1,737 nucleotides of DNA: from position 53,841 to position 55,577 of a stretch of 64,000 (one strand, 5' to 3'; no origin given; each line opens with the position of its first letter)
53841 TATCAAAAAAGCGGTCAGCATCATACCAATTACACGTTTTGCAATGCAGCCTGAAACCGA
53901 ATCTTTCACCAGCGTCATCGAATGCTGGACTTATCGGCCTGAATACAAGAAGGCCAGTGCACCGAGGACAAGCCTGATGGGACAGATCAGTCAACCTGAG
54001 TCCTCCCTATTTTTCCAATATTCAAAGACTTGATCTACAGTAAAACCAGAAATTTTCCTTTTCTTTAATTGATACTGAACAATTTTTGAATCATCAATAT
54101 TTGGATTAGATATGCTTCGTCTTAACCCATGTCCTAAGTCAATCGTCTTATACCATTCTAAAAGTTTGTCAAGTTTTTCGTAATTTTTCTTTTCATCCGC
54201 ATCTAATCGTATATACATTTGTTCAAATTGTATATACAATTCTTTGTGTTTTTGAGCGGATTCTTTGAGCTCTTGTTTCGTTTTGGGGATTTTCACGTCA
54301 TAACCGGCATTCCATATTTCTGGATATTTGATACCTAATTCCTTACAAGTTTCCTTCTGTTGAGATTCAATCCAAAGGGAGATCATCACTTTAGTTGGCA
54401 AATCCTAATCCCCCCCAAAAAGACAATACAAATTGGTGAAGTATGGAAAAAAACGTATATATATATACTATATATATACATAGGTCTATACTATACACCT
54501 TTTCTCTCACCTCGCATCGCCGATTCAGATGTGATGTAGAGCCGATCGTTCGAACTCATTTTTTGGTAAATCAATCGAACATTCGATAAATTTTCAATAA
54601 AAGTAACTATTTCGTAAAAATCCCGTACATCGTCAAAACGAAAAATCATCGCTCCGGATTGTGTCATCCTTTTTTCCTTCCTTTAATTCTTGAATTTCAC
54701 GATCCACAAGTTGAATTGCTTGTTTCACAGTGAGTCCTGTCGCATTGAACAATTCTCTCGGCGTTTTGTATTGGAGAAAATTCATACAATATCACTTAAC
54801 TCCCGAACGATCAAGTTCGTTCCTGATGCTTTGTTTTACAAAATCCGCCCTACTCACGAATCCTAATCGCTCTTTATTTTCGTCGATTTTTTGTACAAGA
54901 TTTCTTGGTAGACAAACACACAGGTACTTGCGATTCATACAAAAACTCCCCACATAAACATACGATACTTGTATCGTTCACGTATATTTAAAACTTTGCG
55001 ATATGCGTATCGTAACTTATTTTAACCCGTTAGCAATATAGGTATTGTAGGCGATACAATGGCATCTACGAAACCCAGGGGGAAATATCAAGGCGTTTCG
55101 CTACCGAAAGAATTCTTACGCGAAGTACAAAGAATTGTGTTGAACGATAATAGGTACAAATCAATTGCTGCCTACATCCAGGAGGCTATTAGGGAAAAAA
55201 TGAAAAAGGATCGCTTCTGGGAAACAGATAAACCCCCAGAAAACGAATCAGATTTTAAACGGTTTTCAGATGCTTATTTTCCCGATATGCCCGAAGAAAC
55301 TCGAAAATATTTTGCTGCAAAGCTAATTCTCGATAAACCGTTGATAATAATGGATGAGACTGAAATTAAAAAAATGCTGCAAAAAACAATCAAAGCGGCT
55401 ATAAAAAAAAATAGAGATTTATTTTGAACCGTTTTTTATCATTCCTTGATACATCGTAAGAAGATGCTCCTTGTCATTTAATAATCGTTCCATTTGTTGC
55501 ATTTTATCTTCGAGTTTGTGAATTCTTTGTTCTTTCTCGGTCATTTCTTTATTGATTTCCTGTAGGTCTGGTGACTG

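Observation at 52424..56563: Compact integrase-bearing island wedged between host genes: candidate cryptic provirus or satellite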

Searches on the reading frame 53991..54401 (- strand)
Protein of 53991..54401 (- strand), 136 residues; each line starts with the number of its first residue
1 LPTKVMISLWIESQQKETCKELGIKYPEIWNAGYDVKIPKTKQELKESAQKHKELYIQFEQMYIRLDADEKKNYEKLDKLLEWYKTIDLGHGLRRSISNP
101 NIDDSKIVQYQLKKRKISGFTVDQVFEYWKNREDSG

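Call 8: search_protein_families(library=pfam, max_evalue=0.1, proteins=[window:53991-54401:-])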
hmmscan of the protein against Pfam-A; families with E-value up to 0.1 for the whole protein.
window:53991-54401:- (136 aa): 1 family
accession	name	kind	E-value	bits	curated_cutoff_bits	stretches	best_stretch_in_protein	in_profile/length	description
PF02472.21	ExbD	-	0.097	13.2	25.4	0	33-82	70-111/128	Biopolymer transport protein ExbD/TolR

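Call 9: search_protein_families(library=phrogs, max_evalue=0.1, proteins=[window:53991-54401:-])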
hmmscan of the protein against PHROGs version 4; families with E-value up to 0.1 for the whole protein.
window:53991-54401:- (136 aa): 1 family
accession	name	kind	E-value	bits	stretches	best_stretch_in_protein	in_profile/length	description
phrog_33624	-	unknown function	0.035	15.3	0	17-62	53-98/122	-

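Call 82: search_protein_representatives(protein=window:53991-54401:-)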
Query: 136 residues. Proteins with E-value up to 0.001 (for the whole library): 8; up to 1e-10: 5; up to 1e-30: 0. The best 8 are listed.
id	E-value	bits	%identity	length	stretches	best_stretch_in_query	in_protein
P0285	3.2e-23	98.7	50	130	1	6-118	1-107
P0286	1.4e-18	83.7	52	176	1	3-79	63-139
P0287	1.9e-12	63.8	35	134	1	1-133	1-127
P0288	6.8e-12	62.0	27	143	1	10-136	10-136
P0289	7.7e-11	58.6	33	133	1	8-132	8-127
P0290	4.0e-09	53.1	29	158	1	6-132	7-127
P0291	2.4e-06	44.1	30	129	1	6-133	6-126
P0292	5.9e-06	42.8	30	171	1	7-131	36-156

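Call 84: search_protein_families(library=pfam, alignment_id=A5, max_evalue=0.1)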
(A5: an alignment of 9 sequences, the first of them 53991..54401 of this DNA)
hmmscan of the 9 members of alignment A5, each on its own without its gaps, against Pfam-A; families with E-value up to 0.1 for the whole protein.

A. member 1, window:53991-54401:- (136 aa): 1 family
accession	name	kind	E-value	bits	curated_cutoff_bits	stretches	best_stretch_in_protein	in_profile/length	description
PF02472.21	ExbD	-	0.097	13.2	25.4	0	33-82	70-111/128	Biopolymer transport protein ExbD/TolR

B. families by the number of members that match (of 9 scanned): 10 families
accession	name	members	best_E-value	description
PF05989.17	Chordopox_A35R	1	0.00037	Chordopoxvirus A35R protein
PF12013.13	OrsD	1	0.014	Orsellinic acid/F9775 biosynthesis cluster protein D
PF02590.22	SPOUT_MTase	1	0.019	Predicted SPOUT methyltransferase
PF08418.15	Pol_alpha_B_N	1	0.022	DNA polymerase alpha subunit B N-terminal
PF01672.21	Plasmid_parti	1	0.037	Putative plasmid partition protein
PF18263.7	MCM6_C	1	0.038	MCM6 C-terminal winged-helix domain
PF17832.7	Pre-PUA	1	0.045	Pre-PUA-like domain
PF02996.22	Prefoldin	1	0.052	Prefoldin subunit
PF24898.2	GGDEF_GdpP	1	0.094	Cyclic-di-AMP phosphodiesterase GdpP-like, GGDEF domain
PF02472.21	ExbD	1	0.097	Biopolymer transport protein ExbD/TolR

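Call 85: search_solved_structures(query=A5, max_evalue=1, show_alignments=2)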
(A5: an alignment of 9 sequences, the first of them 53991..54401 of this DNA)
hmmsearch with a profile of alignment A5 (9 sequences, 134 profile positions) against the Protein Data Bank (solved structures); distinct sequences matched with E-value up to 1: 17.
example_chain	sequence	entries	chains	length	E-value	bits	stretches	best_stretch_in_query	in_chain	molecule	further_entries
8v5e_A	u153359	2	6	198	0.052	17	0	28-63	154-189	Invasin IpaD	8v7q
4d3e_D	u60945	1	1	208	0.068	16.7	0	28-64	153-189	INVASIN IPAD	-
2jaa_A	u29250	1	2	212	0.082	16.4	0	28-64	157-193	INVASIN IPAD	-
8v7s_A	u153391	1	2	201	0.11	16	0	28-63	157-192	Invasin IpaD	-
9sqv_C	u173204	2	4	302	0.11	15.9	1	47-93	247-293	BRCA1-A complex subunit Abraxas 1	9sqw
8v5c_A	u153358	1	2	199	0.12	15.9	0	28-62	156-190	Invasin IpaD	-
2caz_C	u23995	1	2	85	0.19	15.2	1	53-101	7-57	PROTEIN SRN2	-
2f66_C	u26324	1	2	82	0.27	14.7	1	57-101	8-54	Protein SRN2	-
1l4a_D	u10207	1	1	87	0.35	14.3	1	40-103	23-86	S-SNAP25 fusion protein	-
9smn_A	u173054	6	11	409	0.36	14.3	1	47-99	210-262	BRCA1-A complex subunit Abraxas 1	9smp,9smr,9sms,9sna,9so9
9sqy_D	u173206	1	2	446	0.39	14.2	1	47-99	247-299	BRCA1-A complex subunit Abraxas 1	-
2j0o_A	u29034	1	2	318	0.53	13.8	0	28-64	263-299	INVASIN IPAD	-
2j0n_A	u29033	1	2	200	0.63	13.5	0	28-65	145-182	INVASIN IPAD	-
4zry_B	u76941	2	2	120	0.68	13.4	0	36-107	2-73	Keratin, type II cytoskeletal 1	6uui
8xwx_E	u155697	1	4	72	0.7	13.4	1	35-86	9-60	B-cell receptor-associated protein 31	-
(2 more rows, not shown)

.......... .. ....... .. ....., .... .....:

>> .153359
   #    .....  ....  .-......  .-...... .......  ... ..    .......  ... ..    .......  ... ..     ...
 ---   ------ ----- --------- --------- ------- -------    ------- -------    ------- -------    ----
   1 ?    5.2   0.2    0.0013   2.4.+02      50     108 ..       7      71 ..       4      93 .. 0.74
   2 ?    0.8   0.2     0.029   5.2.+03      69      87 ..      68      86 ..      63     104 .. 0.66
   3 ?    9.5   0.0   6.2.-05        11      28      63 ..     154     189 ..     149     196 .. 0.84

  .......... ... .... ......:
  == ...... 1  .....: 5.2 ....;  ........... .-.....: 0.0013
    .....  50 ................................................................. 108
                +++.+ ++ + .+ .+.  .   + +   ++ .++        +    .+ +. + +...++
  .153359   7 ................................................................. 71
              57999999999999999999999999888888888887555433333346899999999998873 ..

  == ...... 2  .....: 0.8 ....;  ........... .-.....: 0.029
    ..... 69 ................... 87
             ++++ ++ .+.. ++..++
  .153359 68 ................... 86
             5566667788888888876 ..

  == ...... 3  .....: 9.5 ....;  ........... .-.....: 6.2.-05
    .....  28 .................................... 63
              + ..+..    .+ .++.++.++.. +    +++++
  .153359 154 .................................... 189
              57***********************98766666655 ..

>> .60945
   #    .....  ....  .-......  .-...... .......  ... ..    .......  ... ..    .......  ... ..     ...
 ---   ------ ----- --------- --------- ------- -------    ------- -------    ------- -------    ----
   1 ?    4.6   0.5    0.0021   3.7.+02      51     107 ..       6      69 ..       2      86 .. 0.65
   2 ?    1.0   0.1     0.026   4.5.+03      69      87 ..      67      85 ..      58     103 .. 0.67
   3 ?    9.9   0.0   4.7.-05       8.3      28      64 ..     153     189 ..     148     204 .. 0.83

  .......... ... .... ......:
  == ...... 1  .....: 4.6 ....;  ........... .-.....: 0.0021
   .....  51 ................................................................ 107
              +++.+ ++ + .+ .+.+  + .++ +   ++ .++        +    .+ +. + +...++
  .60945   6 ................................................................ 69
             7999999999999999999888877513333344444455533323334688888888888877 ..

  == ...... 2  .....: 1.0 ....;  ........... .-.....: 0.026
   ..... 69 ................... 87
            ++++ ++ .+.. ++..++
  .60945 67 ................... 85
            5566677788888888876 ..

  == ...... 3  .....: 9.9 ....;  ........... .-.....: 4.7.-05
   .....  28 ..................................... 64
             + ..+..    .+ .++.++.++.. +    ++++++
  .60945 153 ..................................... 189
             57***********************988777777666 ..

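Call 91: search_protein_families(library=ncbifam, proteins=[window:53991-54401:-], max_evalue=0.01)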
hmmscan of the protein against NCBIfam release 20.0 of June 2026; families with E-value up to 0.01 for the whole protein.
window:53991-54401:- (136 aa): 0 families

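Call 115: predict_structure(protein=window:53991-54401:-)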
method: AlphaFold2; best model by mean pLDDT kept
length: 136 residues; sequences in the alignment: 1
mean_pLDDT: 48.7   pTM: 0.37
mean pLDDT of the five models: 48.7, 47.3, 47.2, 37.0, 34.4
residues with pLDDT >= 90: 0; 70-90: 3; 50-70: 50; < 50: 83
segments of 3 or more residues with pLDDT < 50: 1-46, 48-53, 55-66, 87-102, 134-136
pLDDT, mean of each block of 10 residues (from residue 1): 35 43 37 36 45 45 47 63 53 41 57 66 63 49
secondary structure, 60 per line:
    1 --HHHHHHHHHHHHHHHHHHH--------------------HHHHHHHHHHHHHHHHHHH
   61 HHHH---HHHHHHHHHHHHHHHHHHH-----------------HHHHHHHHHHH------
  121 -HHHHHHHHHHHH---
elements in order: H3-21 H42-64 H68-86 H104-114 H122-133

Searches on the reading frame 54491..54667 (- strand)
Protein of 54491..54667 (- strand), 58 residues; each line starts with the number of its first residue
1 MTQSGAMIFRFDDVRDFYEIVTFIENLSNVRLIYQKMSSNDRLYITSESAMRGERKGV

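Call 8: search_protein_families(library=pfam, max_evalue=0.1, proteins=[window:54491-54667:-])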
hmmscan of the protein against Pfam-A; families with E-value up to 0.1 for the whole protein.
window:54491-54667:- (58 aa): 0 families

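Call 9: search_protein_families(library=phrogs, max_evalue=0.1, proteins=[window:54491-54667:-])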
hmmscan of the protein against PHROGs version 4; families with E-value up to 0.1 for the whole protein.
window:54491-54667:- (58 aa): 1 family
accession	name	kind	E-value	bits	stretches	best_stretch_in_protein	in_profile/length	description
phrog_37558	-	unknown function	0.038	15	1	4-18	37-51/60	-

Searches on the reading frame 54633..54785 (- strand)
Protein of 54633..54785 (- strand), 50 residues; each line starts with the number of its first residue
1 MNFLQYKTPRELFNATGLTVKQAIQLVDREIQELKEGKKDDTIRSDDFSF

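Call 8: search_protein_families(library=pfam, max_evalue=0.1, proteins=[window:54633-54785:-])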
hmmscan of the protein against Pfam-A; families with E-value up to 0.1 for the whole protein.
window:54633-54785:- (50 aa): 0 families

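Call 9: search_protein_families(library=phrogs, max_evalue=0.1, proteins=[window:54633-54785:-])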
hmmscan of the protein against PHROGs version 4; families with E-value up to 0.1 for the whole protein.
window:54633-54785:- (50 aa): 0 families

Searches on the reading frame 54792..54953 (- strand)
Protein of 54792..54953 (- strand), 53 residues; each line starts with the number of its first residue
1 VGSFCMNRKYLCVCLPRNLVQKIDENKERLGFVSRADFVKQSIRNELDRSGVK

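Call 8: search_protein_families(library=pfam, max_evalue=0.1, proteins=[window:54792-54953:-])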
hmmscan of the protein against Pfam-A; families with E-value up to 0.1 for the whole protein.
window:54792-54953:- (53 aa): 1 family
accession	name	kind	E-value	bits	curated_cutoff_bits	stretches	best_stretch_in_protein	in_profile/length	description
PF01402.27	RHH_1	-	1.6e-05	25.2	20.5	1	15-49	6-39/39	Ribbon-helix-helix protein, copG family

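Call 9: search_protein_families(library=phrogs, max_evalue=0.1, proteins=[window:54792-54953:-])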
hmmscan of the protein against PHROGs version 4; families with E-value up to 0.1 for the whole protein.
window:54792-54953:- (53 aa): 2 families
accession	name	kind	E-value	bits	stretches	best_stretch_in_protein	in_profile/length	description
phrog_38461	-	unknown function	3e-05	24.9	1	7-45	7-47/55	-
phrog_31631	-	unknown function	0.023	15.5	1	7-49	23-61/68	-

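Call 91: search_protein_families(library=ncbifam, proteins=[window:54792-54953:-], max_evalue=0.01)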
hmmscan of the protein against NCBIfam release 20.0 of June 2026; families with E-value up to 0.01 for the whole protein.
window:54792-54953:- (53 aa): 3 families
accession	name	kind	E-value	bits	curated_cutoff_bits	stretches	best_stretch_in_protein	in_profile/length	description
NF001884.0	PRK00630.1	subfamily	0.0018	18.4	119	1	12-48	14-50/148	nickel responsive regulator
NF002169.0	PRK01002.1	subfamily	0.0032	17.4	111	1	11-47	7-43/141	nickel responsive regulator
NF050181.1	TA_anti_VapB_Myco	equivalog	0.0081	16.7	60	1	15-50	9-43/72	type II toxin-antitoxin system VapB family antitoxin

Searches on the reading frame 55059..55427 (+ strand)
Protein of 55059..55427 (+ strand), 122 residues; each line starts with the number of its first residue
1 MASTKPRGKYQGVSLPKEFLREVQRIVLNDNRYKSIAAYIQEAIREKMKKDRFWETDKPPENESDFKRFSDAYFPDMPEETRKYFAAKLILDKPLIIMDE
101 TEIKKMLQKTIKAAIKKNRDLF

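Call 8: search_protein_families(library=pfam, max_evalue=0.1, proteins=[window:55059-55427:+])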
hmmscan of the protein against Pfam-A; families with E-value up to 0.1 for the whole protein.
window:55059-55427:+ (122 aa): 3 families
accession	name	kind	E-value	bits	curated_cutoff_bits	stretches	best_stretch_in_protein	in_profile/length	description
PF25734.1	RelB_like_antitoxin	-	0.063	13.5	27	0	96-122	2-28/43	Putative antitoxin family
PF03480.18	DctP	-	0.064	13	23.4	0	23-66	206-249/286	Bacterial extracellular solute-binding protein, family 7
PF16805.11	Trans_coact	-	0.097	13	25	0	30-51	35-56/73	Phage late-transcription coactivator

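Call 9: search_protein_families(library=phrogs, max_evalue=0.1, proteins=[window:55059-55427:+])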
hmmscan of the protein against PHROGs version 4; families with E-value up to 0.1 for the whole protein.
window:55059-55427:+ (122 aa): 1 family
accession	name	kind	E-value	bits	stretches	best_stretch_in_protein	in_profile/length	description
phrog_13890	-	unknown function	0.0085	17.1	1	13-56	22-63/73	-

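Call 91: search_protein_families(library=ncbifam, proteins=[window:55059-55427:+], max_evalue=0.01)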
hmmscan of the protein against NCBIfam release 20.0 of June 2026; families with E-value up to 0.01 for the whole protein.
window:55059-55427:+ (122 aa): 2 families
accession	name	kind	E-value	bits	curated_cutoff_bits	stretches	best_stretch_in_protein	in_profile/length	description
NF001884.0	PRK00630.1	subfamily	0.00068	19.8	119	1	12-62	14-62/148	nickel responsive regulator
NF001973.0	PRK00754.1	equivalog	0.0074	16.9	112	0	85-120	61-96/97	signal recognition particle protein Srp19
